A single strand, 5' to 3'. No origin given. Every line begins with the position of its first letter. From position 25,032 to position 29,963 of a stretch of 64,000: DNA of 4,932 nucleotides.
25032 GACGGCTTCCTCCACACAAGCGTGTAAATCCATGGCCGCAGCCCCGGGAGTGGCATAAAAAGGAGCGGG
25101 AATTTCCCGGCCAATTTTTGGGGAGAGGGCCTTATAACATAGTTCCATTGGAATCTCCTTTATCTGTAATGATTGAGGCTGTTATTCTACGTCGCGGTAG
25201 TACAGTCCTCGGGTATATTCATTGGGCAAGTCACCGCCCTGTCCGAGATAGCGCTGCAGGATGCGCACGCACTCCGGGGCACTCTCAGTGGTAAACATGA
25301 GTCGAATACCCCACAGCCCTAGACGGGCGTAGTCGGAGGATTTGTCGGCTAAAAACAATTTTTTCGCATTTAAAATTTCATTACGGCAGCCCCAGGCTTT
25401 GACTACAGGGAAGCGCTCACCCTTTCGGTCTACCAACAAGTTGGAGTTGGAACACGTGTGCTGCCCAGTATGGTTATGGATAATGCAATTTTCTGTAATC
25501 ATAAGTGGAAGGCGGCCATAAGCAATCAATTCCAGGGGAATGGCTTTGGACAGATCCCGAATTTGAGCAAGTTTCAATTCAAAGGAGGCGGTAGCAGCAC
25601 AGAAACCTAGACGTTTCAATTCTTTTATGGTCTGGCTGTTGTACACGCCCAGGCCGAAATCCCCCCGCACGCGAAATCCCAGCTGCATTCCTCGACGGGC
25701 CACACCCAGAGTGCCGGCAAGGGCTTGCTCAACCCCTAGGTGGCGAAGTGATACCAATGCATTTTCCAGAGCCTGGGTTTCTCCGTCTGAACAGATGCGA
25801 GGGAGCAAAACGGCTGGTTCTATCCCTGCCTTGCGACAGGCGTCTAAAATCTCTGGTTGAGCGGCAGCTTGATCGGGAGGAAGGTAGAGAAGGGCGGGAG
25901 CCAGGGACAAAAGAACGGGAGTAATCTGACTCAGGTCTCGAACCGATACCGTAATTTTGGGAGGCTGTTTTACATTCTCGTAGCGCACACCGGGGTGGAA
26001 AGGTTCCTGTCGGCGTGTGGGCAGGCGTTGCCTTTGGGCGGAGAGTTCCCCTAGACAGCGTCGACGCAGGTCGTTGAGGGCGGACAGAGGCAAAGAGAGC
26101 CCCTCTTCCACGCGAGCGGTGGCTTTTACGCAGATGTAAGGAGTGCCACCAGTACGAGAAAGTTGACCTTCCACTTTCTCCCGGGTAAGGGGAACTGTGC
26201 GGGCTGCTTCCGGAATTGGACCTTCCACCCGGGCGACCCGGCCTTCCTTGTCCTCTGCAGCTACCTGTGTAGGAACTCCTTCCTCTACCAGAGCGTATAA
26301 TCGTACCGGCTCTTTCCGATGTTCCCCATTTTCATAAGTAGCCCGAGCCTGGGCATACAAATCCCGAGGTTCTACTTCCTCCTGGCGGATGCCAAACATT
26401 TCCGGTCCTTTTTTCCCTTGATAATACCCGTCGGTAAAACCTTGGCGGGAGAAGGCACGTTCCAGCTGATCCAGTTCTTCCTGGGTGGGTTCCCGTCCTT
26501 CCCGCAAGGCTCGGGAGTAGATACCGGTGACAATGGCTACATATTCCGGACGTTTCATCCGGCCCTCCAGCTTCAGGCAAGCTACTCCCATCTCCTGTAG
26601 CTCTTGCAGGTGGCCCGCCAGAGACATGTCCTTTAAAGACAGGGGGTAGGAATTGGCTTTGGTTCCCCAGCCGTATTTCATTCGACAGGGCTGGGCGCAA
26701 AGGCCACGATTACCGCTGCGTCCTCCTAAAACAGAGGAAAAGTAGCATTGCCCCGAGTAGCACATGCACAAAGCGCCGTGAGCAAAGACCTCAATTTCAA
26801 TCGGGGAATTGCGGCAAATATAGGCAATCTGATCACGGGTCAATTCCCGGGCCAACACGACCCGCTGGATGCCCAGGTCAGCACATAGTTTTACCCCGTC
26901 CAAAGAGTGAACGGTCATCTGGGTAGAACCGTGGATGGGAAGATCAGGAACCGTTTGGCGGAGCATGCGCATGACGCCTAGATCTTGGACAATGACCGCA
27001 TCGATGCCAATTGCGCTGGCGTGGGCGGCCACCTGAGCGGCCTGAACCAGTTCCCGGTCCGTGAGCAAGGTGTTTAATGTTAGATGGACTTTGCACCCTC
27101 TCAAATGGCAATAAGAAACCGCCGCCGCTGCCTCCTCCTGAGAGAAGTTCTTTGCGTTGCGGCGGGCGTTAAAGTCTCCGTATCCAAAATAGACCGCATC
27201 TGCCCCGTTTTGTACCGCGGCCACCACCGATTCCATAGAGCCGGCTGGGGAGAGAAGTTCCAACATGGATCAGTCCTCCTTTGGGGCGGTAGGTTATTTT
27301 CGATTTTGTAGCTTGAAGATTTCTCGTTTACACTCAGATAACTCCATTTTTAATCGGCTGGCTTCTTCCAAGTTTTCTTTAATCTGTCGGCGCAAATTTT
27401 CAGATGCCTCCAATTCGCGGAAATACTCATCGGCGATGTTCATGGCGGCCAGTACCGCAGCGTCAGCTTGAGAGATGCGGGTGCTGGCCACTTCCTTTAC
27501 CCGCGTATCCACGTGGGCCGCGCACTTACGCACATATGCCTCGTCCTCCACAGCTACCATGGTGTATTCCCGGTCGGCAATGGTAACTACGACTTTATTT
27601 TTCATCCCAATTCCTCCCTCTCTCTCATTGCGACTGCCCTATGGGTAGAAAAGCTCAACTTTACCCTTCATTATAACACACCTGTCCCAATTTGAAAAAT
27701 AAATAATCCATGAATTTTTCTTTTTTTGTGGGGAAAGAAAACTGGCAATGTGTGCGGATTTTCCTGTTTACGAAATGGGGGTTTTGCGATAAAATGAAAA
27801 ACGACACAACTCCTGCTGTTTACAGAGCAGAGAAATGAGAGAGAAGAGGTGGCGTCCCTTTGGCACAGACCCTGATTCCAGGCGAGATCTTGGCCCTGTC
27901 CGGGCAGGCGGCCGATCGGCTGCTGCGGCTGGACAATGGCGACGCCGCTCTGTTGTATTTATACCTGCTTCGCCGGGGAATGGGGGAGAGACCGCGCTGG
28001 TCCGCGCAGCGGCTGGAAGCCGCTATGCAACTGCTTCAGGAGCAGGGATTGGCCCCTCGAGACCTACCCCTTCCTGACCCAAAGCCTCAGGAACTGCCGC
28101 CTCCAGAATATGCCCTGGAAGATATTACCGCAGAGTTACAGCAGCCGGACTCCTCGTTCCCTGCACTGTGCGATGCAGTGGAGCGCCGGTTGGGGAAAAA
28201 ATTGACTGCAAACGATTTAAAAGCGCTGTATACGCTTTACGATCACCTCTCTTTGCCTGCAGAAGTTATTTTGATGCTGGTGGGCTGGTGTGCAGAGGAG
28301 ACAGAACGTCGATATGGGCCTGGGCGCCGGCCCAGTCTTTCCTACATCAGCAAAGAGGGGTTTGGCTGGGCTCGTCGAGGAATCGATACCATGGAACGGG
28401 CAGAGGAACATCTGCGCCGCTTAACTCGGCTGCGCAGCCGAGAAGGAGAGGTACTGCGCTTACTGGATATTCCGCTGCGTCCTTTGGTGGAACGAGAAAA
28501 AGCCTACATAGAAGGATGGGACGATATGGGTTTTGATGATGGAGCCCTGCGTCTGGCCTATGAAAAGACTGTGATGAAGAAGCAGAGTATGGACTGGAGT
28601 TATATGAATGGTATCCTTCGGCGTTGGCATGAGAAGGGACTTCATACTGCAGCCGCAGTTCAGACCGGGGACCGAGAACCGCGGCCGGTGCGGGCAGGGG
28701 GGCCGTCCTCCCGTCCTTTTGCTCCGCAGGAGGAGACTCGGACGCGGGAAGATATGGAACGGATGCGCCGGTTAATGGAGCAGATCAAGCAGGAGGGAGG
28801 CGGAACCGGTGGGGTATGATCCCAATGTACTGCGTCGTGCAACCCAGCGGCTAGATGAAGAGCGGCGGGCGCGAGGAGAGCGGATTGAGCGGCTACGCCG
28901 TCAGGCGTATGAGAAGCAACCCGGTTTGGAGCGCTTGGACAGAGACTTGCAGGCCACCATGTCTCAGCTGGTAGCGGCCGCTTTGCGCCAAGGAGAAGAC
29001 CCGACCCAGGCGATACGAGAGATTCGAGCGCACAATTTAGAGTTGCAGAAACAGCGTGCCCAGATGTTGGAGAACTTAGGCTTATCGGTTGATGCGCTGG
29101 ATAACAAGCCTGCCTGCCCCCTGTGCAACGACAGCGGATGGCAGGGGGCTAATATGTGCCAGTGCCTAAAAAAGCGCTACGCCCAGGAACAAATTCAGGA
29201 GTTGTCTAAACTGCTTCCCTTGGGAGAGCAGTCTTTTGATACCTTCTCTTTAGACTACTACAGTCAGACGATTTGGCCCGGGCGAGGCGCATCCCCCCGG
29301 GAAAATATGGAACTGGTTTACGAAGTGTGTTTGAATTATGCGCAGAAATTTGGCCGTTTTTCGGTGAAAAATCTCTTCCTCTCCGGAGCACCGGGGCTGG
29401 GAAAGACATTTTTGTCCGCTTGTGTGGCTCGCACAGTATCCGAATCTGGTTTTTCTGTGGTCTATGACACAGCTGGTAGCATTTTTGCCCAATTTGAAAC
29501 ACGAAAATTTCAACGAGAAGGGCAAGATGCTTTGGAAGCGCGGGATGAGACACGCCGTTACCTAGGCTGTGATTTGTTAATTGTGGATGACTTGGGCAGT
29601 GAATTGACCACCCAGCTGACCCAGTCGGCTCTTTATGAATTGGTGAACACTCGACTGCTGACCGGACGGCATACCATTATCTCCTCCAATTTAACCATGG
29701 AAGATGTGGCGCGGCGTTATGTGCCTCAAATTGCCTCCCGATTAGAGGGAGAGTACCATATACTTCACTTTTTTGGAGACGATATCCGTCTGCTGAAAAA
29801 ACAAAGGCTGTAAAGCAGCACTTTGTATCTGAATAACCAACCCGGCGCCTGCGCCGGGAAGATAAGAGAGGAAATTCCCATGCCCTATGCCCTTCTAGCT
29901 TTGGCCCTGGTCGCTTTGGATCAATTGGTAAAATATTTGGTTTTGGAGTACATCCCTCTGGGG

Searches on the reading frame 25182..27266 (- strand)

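Call 82: search_protein_families(library=pfam, proteins=[window:25182-27266:-], max_evalue=0.00001)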
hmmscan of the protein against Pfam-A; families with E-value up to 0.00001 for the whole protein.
window:25182-27266:- (694 aa): 2 families
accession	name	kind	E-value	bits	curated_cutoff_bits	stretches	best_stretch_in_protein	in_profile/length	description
PF01136.24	Peptidase_U32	-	1.2e-81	273.8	22.4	2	76-286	4-231/233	Peptidase family U32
PF12392.13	DUF3656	-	8e-19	68.8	22.1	1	303-412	9-108/109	Collagenase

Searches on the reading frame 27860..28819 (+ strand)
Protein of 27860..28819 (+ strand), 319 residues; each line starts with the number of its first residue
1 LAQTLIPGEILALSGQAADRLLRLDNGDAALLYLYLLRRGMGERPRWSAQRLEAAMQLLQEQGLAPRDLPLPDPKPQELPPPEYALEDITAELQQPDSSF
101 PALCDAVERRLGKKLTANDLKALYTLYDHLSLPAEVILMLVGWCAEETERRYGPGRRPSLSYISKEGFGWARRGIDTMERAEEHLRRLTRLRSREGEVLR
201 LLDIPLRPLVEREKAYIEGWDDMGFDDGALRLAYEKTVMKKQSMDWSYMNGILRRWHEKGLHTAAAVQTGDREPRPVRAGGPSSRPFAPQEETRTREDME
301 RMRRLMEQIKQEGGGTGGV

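Call 82: search_protein_families(library=pfam, proteins=[window:27860-28819:+], max_evalue=0.00001)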
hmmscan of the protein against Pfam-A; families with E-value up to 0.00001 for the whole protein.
window:27860-28819:+ (319 aa): 1 family
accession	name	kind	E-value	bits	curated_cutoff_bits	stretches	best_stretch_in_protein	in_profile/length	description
PF07261.16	DnaB_2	-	5.8e-26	90.4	22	2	106-184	3-73/74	Replication initiation and membrane attachment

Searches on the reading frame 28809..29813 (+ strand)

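Call 82: search_protein_families(library=pfam, proteins=[window:28809-29813:+], max_evalue=0.00001)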
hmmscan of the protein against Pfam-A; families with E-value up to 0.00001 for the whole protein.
window:28809-29813:+ (334 aa): 2 families
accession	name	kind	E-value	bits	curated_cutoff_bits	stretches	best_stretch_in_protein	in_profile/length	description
PF01695.23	IstB_IS21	-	6.3e-12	45.9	24.1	1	187-299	93-198/238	IstB-like ATP binding protein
PF00308.24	Bac_DnaA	-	1.5e-06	29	23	1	168-296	17-140/162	Bacterial DnaA ATPAse domain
